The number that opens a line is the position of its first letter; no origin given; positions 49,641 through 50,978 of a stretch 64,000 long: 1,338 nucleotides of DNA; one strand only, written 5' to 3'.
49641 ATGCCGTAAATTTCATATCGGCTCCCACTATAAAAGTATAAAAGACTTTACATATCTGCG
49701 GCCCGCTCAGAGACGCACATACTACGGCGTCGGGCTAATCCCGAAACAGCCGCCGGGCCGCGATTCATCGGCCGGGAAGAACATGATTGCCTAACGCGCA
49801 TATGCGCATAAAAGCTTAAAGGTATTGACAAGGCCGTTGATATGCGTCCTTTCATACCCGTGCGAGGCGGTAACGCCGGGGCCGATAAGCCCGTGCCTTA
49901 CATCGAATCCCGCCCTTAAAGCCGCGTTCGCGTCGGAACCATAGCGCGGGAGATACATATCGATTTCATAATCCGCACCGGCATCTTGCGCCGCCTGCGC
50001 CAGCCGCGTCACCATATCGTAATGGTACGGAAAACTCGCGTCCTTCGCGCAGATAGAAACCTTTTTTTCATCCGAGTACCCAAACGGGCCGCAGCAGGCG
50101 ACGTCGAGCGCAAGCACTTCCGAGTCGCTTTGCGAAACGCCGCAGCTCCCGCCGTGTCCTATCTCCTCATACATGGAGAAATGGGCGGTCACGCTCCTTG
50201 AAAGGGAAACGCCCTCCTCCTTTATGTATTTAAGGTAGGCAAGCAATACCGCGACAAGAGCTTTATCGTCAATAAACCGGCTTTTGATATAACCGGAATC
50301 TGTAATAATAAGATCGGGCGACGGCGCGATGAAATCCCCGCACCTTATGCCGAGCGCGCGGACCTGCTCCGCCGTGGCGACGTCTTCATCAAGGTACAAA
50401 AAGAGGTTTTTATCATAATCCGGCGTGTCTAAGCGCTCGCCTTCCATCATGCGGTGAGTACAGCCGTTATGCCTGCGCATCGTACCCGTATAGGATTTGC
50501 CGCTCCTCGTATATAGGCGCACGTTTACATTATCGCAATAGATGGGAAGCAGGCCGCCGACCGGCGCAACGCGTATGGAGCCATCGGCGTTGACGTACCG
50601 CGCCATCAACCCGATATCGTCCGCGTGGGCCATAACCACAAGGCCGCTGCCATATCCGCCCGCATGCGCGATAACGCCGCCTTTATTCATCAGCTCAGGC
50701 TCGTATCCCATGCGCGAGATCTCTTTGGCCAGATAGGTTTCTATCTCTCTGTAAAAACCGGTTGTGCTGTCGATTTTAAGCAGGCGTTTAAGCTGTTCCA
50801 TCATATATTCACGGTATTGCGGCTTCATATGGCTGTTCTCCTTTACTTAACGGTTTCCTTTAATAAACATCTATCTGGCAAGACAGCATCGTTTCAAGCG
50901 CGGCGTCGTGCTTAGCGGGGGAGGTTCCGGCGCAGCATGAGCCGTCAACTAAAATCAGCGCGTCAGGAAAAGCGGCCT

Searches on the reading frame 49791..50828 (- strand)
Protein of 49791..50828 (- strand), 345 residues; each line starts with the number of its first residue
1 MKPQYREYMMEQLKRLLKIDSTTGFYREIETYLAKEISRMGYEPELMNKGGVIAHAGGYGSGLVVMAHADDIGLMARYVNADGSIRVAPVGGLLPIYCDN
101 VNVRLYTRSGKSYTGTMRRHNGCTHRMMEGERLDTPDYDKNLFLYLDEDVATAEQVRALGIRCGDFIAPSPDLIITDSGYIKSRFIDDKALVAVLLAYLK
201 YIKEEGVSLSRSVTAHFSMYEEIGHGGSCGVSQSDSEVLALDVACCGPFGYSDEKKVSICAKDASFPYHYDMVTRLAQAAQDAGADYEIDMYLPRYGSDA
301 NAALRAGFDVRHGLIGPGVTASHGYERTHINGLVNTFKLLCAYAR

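Call 57: find_encoding_contigs(protein=window:49791-50828:-, flank=10000, max_places=1)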
Protein window:49791-50828:- (345 aa): 24 contigs read that carry it; 1 place shown.
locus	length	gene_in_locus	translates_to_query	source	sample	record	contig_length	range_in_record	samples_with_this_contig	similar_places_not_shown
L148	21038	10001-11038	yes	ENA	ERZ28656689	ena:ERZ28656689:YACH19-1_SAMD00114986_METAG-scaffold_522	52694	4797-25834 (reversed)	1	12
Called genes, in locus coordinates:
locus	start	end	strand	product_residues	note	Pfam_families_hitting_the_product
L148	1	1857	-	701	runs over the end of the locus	PF00005:ABC_tran, PF02463:SMC_N, PF13175:AAA_15 (faint), PF13304:AAA_21 (faint), PF02687:FtsX (weak)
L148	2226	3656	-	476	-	PF03951:Gln-synt_N, PF00120:Gln-synt_C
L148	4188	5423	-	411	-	PF00083:Sugar_tr (faint), PF05977:MFS_3, PF07690:MFS_1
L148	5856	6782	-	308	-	PF00753:Lactamase_B, PF23023:Anti-Pycsar_Apyc1 (weak), PF12706:Lactamase_B_2 (weak)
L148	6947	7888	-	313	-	PF00696:AA_kinase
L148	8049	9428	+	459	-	-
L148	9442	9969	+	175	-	PF00857:Isochorismatase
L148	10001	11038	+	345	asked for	PF05343:Peptidase_M42, PF01546:Peptidase_M20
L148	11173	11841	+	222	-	PF19700:DUF6198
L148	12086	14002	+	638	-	-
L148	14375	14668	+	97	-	PF07873:YabP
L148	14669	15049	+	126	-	PF09578:Spore_YabQ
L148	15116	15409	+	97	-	PF04977:DivIC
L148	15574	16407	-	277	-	PF02541:Ppx-GppA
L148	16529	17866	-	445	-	PF03802:CitX, PF01874:CitG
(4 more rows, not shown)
